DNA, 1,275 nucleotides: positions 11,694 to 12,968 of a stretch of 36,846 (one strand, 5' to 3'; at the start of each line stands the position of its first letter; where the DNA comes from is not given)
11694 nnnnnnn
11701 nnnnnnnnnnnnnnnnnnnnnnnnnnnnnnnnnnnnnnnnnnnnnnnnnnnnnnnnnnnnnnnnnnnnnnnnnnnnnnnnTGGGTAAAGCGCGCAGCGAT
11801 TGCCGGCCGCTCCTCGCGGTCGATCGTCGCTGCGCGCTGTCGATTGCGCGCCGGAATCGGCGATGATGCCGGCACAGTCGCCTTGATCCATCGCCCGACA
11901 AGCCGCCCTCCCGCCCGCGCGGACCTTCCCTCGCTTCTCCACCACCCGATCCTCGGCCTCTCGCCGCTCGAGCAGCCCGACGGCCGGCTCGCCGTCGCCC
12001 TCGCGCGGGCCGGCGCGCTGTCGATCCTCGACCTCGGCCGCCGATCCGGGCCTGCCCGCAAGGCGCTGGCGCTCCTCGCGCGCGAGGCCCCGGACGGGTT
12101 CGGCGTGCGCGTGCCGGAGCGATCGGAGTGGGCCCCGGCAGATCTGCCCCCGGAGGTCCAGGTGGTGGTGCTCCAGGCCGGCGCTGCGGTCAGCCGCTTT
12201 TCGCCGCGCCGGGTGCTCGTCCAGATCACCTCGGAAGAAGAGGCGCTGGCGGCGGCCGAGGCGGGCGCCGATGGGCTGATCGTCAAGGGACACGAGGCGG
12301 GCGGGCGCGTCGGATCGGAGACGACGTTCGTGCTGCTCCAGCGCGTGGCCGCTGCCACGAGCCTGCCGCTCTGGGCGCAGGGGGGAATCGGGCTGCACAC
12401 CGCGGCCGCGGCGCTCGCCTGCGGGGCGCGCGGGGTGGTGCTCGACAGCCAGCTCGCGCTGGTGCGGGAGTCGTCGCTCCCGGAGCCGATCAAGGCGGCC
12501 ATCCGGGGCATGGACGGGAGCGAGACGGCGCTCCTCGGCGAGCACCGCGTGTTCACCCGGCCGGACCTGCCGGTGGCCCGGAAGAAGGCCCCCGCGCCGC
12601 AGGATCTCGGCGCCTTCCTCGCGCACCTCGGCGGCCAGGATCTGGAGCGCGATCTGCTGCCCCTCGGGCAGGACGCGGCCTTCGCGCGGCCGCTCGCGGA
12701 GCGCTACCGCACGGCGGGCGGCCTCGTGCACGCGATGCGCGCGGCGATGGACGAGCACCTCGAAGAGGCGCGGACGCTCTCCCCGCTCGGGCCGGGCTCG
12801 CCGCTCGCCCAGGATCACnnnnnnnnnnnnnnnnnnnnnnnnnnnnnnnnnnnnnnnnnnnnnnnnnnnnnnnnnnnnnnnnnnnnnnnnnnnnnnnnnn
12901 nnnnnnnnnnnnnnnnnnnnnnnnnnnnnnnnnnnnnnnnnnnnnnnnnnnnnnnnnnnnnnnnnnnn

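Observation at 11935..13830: Tandem FMN-barrel modules: an extra NMO-like half-domain ahead of the PfaD-type ER, both fused to KS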

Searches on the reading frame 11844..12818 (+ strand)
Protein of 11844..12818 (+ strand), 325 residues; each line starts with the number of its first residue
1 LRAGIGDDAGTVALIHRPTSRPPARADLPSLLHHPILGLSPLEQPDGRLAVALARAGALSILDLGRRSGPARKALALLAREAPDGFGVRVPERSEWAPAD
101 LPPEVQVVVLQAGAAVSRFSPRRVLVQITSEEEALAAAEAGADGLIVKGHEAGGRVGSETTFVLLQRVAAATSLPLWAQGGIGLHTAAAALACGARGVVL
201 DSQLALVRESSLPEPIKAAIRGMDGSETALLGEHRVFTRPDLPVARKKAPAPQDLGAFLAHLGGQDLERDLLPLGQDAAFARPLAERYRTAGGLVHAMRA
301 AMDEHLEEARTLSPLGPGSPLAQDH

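Call 7: search_protein_families(library=pfam, proteins=[window:11844-12773:+], max_evalue=1)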
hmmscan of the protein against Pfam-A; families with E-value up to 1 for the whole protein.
window:11844-12773:+ (310 aa): 5 families
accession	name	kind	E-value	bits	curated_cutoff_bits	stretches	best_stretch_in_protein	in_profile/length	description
PF03060.21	NMO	-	2.7e-15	57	28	1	124-221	139-242/331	Nitronate monooxygenase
PF01070.24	FMN_dh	-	6.7e-05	22.5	24.9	1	128-200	226-301/350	FMN-dependent dehydrogenase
PF02581.23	TMP-TENI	-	0.00038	20.3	27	1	128-200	102-176/180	Thiamine monophosphate synthase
PF00478.31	IMPDH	-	0.0046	16.4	25.6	1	160-211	194-246/345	IMP dehydrogenase / GMP reductase domain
PF02225.27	PA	-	0.22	12.1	23.9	1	124-154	30-63/95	PA domain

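Call 8: search_protein_families(library=ncbifam, proteins=[window:11844-12773:+], max_evalue=1)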
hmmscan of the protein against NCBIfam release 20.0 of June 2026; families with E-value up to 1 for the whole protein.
window:11844-12773:+ (310 aa): 7 families
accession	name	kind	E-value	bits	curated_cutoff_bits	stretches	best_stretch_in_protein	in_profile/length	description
TIGR03151.1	enACPred_II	equivalog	1.3e-16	60.8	453.1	1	34-227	12-216/307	enoyl-[acyl-carrier-protein] reductase FabK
NF005819.0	PRK07695.1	equivalog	0.00034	20.3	251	1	117-203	91-179/205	thiazole tautomerase TenI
NF002231.0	PRK01130.1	subfamily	0.015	14.4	189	1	124-205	130-214/230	putative N-acetylmannosamine-6-phosphate 2-epimerase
NF005442.0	PRK07028.1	equivalog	0.099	11.2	593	1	159-206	148-195/430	bifunctional hexulose-6-phosphate synthase/ribonuclease regulator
TIGR00693.1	thiE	equivalog_domain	0.16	11.2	145.1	1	163-204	142-184/197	thiamine phosphate synthase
TIGR02708.1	L_lactate_ox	equivalog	0.19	10.7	645.5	1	124-200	231-311/367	L-lactate oxidase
TIGR03572.1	WbuZ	equivalog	0.27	10.6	299.7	1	139-204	41-106/232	glycosyl amidation-associated protein WbuZ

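Call 16: search_solved_structures(query=window:11844-12773:+, max_evalue=1, show_alignments=3)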
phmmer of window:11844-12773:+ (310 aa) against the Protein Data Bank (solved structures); distinct sequences matched with E-value up to 1: 25.
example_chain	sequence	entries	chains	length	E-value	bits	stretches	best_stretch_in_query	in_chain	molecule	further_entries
3bo9_A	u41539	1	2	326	4.9e-17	65.6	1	32-219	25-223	Putative nitroalkan dioxygenase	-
5gvh_A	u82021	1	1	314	1.4e-16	64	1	32-219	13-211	Enoyl-[acyl-carrier-protein] reductase [FMN]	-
5gvj_A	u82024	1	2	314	1.6e-16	63.9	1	32-220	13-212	Enoyl-[acyl-carrier-protein] reductase [FMN]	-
2z6i_A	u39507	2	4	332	2.2e-13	53.6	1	43-231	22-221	Trans-2-enoyl-ACP reductase II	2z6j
4iql_A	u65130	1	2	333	2.9e-13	53.2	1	32-228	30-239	Enoyl-(Acyl-carrier-protein) reductase II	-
7l00_A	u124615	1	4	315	1.6e-09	40.9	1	47-217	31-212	Enoyl-Acyl Carrier Protein Reductase FabK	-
9pl0_A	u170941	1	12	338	2.1e-09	40.5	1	91-220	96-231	Enoyl-[acyl-carrier-protein] reductase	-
2gjl_A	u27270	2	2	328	1.8e-06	30.9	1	34-231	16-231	hypothetical protein PA1024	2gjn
6e2a_A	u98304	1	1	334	1.9e-06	30.8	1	34-231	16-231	Nitronate monooxygenase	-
4q4k_A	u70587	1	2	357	4.1e-06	29.7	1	122-231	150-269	Nitronate Monooxygenase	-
4qis_A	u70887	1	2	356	4.5e-06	29.6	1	122-231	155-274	Nitronate monooxygenase family protein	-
4qit_A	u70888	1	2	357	7e-06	28.9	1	122-231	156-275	Nitronate monooxygenase family protein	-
4qiu_A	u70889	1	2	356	9.4e-06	28.5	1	122-231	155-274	Nitronate monooxygenase family protein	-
5lsm_A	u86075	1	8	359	7.8e-05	25.5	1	123-230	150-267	FMN-dependent nitronate monooxygenase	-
3bw2_A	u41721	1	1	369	0.0015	21.3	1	123-222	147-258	2-nitropropane dioxygenase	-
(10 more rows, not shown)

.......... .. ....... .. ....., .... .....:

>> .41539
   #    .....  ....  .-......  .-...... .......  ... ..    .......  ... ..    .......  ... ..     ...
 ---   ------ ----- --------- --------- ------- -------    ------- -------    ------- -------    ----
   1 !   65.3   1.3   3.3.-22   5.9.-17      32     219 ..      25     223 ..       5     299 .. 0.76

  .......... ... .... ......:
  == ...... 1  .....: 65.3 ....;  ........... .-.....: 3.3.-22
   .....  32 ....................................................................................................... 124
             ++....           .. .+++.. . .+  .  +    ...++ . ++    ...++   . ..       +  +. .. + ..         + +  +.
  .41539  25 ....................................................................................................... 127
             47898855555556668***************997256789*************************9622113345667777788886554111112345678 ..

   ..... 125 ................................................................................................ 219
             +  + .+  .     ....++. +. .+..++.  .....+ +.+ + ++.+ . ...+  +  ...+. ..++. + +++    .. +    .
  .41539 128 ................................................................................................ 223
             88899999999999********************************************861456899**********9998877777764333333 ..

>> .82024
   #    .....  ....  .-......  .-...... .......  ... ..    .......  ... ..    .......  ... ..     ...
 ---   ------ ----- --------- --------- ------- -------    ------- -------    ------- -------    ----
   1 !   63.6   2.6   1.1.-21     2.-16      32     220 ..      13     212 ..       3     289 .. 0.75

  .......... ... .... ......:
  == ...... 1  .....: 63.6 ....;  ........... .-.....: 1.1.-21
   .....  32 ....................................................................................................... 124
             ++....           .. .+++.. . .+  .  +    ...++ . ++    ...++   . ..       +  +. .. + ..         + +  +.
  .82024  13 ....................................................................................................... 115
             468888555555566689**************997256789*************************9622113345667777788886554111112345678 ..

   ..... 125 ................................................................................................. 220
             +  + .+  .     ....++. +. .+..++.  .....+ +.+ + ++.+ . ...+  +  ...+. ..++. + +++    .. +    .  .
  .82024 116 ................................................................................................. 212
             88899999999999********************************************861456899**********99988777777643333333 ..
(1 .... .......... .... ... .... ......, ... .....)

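Call 18: find_homologous_proteins(query=window:11844-12818:+, max_evalue=0.001)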
Query window:11844-12818:+ (325 aa): 118 proteins with E <= 0.001 among 8000 candidates.
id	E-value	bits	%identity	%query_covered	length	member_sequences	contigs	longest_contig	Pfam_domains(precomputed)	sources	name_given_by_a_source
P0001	7.3e-85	303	57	85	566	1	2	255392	PF03060.22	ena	-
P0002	2.0e-80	289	56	89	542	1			PF03060.22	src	-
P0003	2.1e-80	289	56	91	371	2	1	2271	PF03060.22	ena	-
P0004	4.5e-80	288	57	87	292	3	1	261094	PF03060.22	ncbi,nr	ncbi:MAG: nitronate monooxygenase, partial [Kofleriaceae bacterium]|nr:nitronate monooxygenase [Kofl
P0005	5.9e-80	287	50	89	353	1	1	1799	PF03060.22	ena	-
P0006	8.7e-79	283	53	90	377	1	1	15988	PF03060.22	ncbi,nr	ncbi:MAG TPA: hypothetical protein EYN66_05450, partial [Myxococcales bacterium]|nr:hypothetical pro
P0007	1.5e-78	282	60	79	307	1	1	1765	PF03060.22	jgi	jgi:hypothetical protein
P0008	3.3e-77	278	53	91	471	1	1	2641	PF03060.22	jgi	-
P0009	7.9e-77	277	53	88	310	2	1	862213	PF03060.22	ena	-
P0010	1.1e-76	276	52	90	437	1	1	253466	PF03060.22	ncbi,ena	-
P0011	3.4e-73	265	53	89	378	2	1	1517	PF03060.22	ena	-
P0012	3.5e-72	262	51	89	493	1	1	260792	PF03060.22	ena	-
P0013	6.5e-72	261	52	89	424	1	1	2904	PF03060.22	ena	-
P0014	1.9e-70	256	52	89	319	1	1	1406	PF03060.22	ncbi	ncbi:MAG: nitronate monooxygenase, partial [Actinomycetota bacterium]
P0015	2.1e-70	256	51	89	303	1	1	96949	PF03060.22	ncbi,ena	-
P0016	3.7e-70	255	52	89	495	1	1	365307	PF03060.22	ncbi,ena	-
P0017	3.0e-68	249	54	78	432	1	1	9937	PF03060.22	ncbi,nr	ncbi:MAG TPA: nitronate monooxygenase, partial [Pseudonocardiaceae bacterium]|nr:nitronate monooxyge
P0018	6.8e-68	248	52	82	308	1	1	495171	PF03060.22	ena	-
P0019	2.7e-67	246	52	93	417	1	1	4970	PF03060.22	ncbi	ncbi:MAG: nitronate monooxygenase, partial [Actinomycetota bacterium]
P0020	2.9e-67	245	53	86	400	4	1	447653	PF03060.22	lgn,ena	-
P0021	1.3e-66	243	51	87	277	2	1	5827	PF03060.22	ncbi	ncbi:MAG: nitronate monooxygenase, partial [Chromatiales bacterium]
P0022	2.0e-66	243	53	89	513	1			PF03060.22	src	-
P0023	7.2e-66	241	53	78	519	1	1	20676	PF03060.22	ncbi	ncbi:MAG: nitronate monooxygenase, partial [Pseudonocardiaceae bacterium]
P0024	8.1e-66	241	51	88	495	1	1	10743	PF03060.22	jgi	jgi:NAD(P)H-dependent flavin oxidoreductase YrpB (nitropropane dioxygenase family)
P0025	8.8e-66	241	52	87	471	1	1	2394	PF03060.22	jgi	jgi:NAD(P)H-dependent flavin oxidoreductase YrpB (nitropropane dioxygenase family)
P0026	1.1e-65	240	48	87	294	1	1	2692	PF03060.22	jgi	jgi:hypothetical protein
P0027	2.5e-65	239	52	87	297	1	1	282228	PF03060.22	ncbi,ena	-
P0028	1.8e-64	236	62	67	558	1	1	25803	PF03060.22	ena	-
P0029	3.7e-64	235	51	89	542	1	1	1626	PF03060.22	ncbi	ncbi:MAG TPA: nitronate monooxygenase, partial [Kofleriaceae bacterium]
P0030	3.8e-64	235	56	67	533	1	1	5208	PF03060.22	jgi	-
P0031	8.0e-64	234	53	85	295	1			PF03060.22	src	-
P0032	4.3e-61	225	54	83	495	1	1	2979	PF03060.22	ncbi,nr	ncbi:MAG: hypothetical protein QOE93_187, partial [Actinomycetota bacterium]|nr:hypothetical protein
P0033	1.3e-60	224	54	70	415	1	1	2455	PF03060.22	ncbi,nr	ncbi:MAG TPA: nitronate monooxygenase, partial [Kofleriaceae bacterium]|nr:nitronate monooxygenase [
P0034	5.3e-60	222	52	83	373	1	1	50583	PF03060.22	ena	-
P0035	2.5e-59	219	52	81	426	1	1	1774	PF26549.1,PF03060.22,PF26550.2,PF07676.19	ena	-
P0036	2.7e-58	216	56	66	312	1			PF03060.22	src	-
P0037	1.9e-57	213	56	64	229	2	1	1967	PF03060.22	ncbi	ncbi:MAG: nitronate monooxygenase, partial [Pseudonocardiaceae bacterium]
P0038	6.2e-57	212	48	88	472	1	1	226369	PF03060.22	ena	-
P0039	1.4e-56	210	47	84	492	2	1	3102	PF03060.22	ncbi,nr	ncbi:MAG TPA: hypothetical protein VN327_06245 [Pseudonocardiaceae bacterium]|nr:hypothetical protei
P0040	2.8e-54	203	55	65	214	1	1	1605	PF03060.22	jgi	jgi:NAD(P)H-dependent flavin oxidoreductase YrpB (nitropropane dioxygenase family)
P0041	1.3e-53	201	55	64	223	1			PF03060.22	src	-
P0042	1.9e-53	200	55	63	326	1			PF03060.22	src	-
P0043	8.2e-53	198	42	90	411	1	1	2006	PF03060.22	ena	-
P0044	2.1e-52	197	48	84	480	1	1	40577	PF03060.22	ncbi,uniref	ncbi:nitronate monooxygenase, partial [Streptomyces sp. NPDC046727]|uniref:nitronate monooxygenase n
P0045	2.4e-52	196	54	66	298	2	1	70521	PF03060.22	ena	-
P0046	3.5e-52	196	55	62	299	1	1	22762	PF03060.22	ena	-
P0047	5.5e-52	195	52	64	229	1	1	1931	PF03060.22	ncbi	ncbi:hypothetical protein B7486_53985, partial [cyanobacterium TDX16]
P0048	9.7e-52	194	48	78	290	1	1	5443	PF03060.22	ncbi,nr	ncbi:MAG TPA: nitronate monooxygenase, partial [Acidimicrobiales bacterium]|nr:nitronate monooxygena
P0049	1.2e-51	194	54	59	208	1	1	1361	PF03060.22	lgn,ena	-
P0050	2.8e-51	193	39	89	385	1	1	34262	PF03060.22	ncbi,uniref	ncbi:nitronate monooxygenase, partial [Flavobacterium collinsii]|uniref:nitronate monooxygenase n=1 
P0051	3.2e-51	193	43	88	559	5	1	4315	PF03060.22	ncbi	-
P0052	4.0e-51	192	44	86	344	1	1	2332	PF03060.22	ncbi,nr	ncbi:MAG TPA: nitronate monooxygenase, partial [Dehalococcoidia bacterium]|nr:nitronate monooxygenas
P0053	6.4e-51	192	45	85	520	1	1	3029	PF03060.22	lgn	-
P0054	2.5e-50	190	46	89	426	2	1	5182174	PF03060.22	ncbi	-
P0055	4.7e-50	189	44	89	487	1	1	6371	PF03060.22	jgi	jgi:NAD(P)H-dependent flavin oxidoreductase YrpB (nitropropane dioxygenase family)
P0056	5.1e-50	189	58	60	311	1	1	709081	PF03060.22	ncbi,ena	-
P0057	1.1e-49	188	48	80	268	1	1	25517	PF03060.22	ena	-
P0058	1.2e-49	188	45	86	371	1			PF03060.22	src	-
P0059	3.2e-49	186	46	86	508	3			PF03060.22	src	-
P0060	4.5e-49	186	60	55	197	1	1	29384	PF03060.22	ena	-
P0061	7.9e-49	185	51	68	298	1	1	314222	PF03060.22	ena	-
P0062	3.0e-48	183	49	82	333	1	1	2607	PF03060.22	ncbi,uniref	ncbi:nitronate monooxygenase, partial [Streptomyces sp. NPDC059456]|uniref:nitronate monooxygenase n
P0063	3.7e-48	183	40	89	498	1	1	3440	PF03060.22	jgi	jgi:NAD(P)H-dependent flavin oxidoreductase YrpB (nitropropane dioxygenase family)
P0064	1.1e-47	181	47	73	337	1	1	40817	PF03060.22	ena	-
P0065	2.4e-47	180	46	86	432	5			PF03060.22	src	-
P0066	3.7e-47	179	46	87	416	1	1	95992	PF03060.22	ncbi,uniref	ncbi:nitronate monooxygenase [Streptomyces diastatochromogenes]|uniref:nitronate monooxygenase n=1 T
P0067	4.7e-47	179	41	78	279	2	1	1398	PF03060.22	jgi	jgi:hypothetical protein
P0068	7.4e-47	178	58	58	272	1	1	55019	PF03060.22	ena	-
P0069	9.2e-47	178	56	51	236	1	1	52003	PF03060.22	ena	-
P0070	9.3e-47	178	60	49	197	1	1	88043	PF03060.22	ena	-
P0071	1.1e-46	178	51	64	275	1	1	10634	PF03060.22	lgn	-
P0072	1.6e-46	177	43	91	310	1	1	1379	PF03060.22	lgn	-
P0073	4.1e-46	176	42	89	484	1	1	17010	PF03060.22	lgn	-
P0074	5.1e-46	176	48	74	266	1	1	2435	PF03060.22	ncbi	ncbi:hypothetical protein AB0J52_36330, partial [Spirillospora sp. NPDC049652]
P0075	7.9e-46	175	40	89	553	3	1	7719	PF03060.22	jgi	jgi:NAD(P)H-dependent flavin oxidoreductase YrpB (nitropropane dioxygenase family)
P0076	3.2e-45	173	40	83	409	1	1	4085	PF03060.22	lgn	-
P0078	2.0e-44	170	51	67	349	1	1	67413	PF03060.22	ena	-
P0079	4.8e-44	169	56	58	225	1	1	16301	PF03060.22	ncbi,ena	-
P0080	5.7e-44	169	44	89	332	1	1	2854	PF03060.22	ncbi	ncbi:nitronate monooxygenase, partial [Streptomyces sp. NPDC054841]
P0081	4.8e-43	166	48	72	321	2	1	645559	PF03060.22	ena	-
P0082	5.0e-42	163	48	65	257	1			PF03060.22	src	-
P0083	6.3e-42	162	52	53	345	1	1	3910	PF03060.22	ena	-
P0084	1.6e-41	161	51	61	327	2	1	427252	PF03060.22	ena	-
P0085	1.7e-41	161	49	70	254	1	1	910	PF03060.22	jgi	-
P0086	3.8e-41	160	47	66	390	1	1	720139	PF03060.22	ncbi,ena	-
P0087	4.9e-41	159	51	63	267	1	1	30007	PF03060.22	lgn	-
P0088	6.4e-41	159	50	64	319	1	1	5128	PF03060.22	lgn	-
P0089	7.0e-41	159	48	66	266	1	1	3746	PF03060.22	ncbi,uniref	ncbi:nitronate monooxygenase [Streptomyces sp. NPDC031705]|uniref:nitronate monooxygenase n=1 Tax=St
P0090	1.9e-39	154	54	46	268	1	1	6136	PF03060.22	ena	-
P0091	2.3e-38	151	40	83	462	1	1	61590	PF03060.22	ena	-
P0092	2.5e-38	150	37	86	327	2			PF03060.22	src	-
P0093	6.7e-38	149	48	58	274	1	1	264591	PF03060.22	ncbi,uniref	ncbi:nitronate monooxygenase [Streptomyces klenkii]|uniref:nitronate monooxygenase n=1 Tax=Streptomy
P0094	1.7e-37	148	44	66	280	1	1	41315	PF03060.22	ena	-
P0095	5.6e-37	146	40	89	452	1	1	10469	PF03060.22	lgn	-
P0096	8.2e-37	145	44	58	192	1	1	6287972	PF03060.22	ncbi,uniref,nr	ncbi:nitronate monooxygenase [Sphingobacterium sp. E70]|uniref:nitronate monooxygenase n=1 Tax=Sphin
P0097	6.5e-36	142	44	62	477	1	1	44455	PF03060.22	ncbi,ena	-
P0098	2.7e-35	140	60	41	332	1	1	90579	PF03060.22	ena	-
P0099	8.2e-35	139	51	54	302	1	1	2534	PF03060.22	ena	-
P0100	1.9e-33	134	47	57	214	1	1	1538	PF03060.22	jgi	jgi:Nitronate monooxygenase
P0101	4.2e-32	130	42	61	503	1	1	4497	PF03060.22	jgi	jgi:NAD(P)H-dependent flavin oxidoreductase YrpB (nitropropane dioxygenase family)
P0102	4.8e-32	130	47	63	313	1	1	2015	PF03060.22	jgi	jgi:NAD(P)H-dependent flavin oxidoreductase YrpB (nitropropane dioxygenase family)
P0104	8.4e-32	129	36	89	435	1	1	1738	PF03060.22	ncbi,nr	ncbi:MAG TPA: polyketide synthase, partial [Isosphaeraceae bacterium]|nr:polyketide synthase [Isosph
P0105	1.4e-31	128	45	55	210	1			PF03060.22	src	-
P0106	2.6e-31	127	49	52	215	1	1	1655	PF03060.22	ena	-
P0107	9.8e-31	125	50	54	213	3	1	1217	PF03060.22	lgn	-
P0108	8.9e-30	122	42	57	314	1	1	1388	PF03060.22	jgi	jgi:hypothetical protein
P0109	3.1e-29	121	50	48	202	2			PF03060.22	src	-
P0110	6.0e-26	110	48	54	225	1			PF03060.22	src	-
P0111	6.7e-26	110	46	52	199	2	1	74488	PF03060.22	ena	-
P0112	6.0e-25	106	47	51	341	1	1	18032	PF03060.22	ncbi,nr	ncbi:hypothetical protein LT493_27150 [Streptomyces tricolor]|nr:hypothetical protein [Streptomyces 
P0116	3.0e-17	81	53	32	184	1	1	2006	PF03060.22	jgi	jgi:hypothetical protein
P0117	3.5e-17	81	64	22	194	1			PF03060.22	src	-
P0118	1.0e-16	79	40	47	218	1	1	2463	PF03060.22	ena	-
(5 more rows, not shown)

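Call 19: find_encoding_contigs(protein=P0001, flank=10000, max_places=3)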
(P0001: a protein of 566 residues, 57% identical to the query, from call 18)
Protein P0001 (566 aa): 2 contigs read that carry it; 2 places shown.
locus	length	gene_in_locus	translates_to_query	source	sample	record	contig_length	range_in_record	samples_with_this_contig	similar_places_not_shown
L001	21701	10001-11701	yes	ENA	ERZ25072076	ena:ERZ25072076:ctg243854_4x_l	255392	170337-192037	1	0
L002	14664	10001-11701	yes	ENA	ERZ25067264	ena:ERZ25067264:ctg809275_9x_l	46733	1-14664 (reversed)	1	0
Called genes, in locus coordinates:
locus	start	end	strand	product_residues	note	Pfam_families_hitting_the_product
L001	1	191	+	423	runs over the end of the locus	PF01979:Amidohydro_1, PF07969:Amidohydro_3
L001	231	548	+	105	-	-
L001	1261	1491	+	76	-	-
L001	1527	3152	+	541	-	PF01041:DegT_DnrJ_EryC1 (faint), PF01053:Cys_Met_Meta_PP (weak)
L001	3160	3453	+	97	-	PF06071:YchF-GTPase_C, PF02824:TGS (faint)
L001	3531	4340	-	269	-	PF13276:HTH_21, PF00665:rve, PF13683:rve_3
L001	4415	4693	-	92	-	PF01527:HTH_Tnp_1, PF13384:HTH_23 (weak), PF13518:HTH_28 (weak)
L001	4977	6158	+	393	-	PF00155:Aminotran_1_2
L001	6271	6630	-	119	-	-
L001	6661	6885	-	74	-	PF00067:p450 (weak)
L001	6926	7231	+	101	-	-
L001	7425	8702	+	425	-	PF00266:Aminotran_5, PF00155:Aminotran_1_2, PF22580:KYNU_C (weak)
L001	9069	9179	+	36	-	-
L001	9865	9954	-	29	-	-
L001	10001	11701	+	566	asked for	PF03060:NMO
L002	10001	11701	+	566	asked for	PF03060:NMO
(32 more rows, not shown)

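Call 20: find_encoding_contigs(protein=P0054, flank=10000, max_places=2)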
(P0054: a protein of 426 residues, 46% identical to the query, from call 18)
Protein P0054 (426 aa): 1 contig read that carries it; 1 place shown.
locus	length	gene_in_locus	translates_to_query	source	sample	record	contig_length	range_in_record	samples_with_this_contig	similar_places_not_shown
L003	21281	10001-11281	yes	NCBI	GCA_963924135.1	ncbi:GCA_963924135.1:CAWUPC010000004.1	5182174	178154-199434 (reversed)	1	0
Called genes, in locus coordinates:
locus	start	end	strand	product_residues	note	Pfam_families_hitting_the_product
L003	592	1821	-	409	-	PF13527:Acetyltransf_9, PF00583:Acetyltransf_1 (faint), PF17668:Acetyltransf_17, PF13530:SCP2_2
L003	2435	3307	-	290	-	PF21686:LigD_Prim-Pol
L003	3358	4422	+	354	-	-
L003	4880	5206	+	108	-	PF02826:2-Hacid_dh_C (weak), PF03446:NAD_binding_2, PF03807:F420_oxidored (weak)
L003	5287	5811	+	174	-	PF21761:RedAm-like_C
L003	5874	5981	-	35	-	-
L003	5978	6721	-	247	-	PF00108:Thiolase_N (weak), PF00109:ketoacyl-synt, PF02801:Ketoacyl-synt_C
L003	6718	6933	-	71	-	-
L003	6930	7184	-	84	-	PF00109:ketoacyl-synt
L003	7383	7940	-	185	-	PF01047:MarR, PF12802:MarR_2 (weak), PF13412:HTH_24 (faint), PF25212:HVO_A0114 (weak)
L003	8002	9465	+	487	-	PF00083:Sugar_tr, PF07690:MFS_1, PF17920:TetR_C_16 (faint)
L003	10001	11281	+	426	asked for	PF03060:NMO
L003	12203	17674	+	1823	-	PF00109:ketoacyl-synt, PF02801:Ketoacyl-synt_C, PF16197:KAsynt_C_assoc (weak), PF00698:Acyl_transf_1, PF00550:PP-binding (weak), PF08659:KR, PF00106:adh_short, PF13561:adh_short_C2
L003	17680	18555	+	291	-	PF00109:ketoacyl-synt, PF00108:Thiolase_N (weak)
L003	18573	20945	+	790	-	PF02801:Ketoacyl-synt_C, PF16197:KAsynt_C_assoc, PF00698:Acyl_transf_1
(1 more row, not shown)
